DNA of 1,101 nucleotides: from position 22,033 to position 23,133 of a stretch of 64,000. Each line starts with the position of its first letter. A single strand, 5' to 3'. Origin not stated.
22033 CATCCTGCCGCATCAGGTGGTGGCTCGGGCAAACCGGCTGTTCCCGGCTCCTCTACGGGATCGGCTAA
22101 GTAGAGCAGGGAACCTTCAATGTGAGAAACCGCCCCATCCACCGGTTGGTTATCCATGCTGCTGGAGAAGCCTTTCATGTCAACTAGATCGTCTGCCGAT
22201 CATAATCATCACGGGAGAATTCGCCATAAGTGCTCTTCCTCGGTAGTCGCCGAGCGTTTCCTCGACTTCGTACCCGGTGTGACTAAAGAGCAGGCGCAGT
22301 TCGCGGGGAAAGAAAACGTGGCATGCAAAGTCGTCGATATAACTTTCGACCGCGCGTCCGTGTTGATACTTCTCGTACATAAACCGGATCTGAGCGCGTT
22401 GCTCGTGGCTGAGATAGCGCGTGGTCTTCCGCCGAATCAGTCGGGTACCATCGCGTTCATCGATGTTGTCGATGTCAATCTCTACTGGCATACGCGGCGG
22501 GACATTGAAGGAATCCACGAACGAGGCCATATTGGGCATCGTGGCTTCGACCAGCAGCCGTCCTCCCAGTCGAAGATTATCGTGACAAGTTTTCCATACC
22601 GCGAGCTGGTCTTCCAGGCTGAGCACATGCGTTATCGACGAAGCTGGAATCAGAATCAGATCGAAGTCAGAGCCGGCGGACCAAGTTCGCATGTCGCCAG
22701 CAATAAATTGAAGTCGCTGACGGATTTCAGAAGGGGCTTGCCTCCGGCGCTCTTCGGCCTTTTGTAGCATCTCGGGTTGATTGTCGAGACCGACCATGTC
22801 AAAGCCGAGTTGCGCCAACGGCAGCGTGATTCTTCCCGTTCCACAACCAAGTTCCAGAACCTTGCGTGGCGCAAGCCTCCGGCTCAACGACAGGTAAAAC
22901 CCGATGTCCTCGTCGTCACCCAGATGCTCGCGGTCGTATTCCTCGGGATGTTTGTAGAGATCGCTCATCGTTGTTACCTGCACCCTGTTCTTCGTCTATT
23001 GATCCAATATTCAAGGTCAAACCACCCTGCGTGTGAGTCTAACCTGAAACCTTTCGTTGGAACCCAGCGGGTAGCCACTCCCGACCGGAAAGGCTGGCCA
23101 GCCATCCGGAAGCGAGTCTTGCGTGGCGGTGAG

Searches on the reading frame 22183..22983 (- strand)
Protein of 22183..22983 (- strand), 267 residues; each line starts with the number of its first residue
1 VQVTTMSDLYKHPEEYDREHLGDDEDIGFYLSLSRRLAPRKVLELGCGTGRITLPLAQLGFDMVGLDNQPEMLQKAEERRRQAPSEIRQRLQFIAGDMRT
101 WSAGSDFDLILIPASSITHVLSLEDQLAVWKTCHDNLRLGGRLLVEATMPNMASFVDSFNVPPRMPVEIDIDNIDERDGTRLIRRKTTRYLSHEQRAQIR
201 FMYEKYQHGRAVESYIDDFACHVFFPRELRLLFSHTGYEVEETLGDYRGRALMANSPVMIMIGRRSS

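Call 35: search_protein_families(library=pfam, proteins=[window:22183-22983:-], max_evalue=0.001)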
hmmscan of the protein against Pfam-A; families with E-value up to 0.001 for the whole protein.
window:22183-22983:- (267 aa): 8 families
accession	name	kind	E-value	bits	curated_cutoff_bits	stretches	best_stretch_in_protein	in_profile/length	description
PF13649.12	Methyltransf_25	-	9.4e-17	61.9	27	1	42-141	1-97/97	Methyltransferase domain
PF13847.12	Methyltransf_31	-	3.8e-13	49.8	27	1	41-146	6-110/145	Methyltransferase domain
PF08242.18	Methyltransf_12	-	4.8e-13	50.1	30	1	43-143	1-98/98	Methyltransferase domain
PF08241.18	Methyltransf_11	-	3.4e-12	47.3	21.2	1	43-144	1-94/95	Methyltransferase domain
PF13489.12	Methyltransf_23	-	4e-08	33.6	27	1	36-242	20-163/164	Methyltransferase domain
PF03848.20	TehB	-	8.6e-06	25.8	20.4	1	36-111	28-100/193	Tellurite resistance protein TehB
PF01209.24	Ubie_methyltran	-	5.4e-05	23.1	20.1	1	34-159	43-166/233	ubiE/COQ5 methyltransferase family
PF01135.25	PCMT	-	6.5e-05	23.2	20.3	1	40-127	75-163/210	Protein-L-isoaspartate(D-aspartate) O-methyltransferase (PCMT)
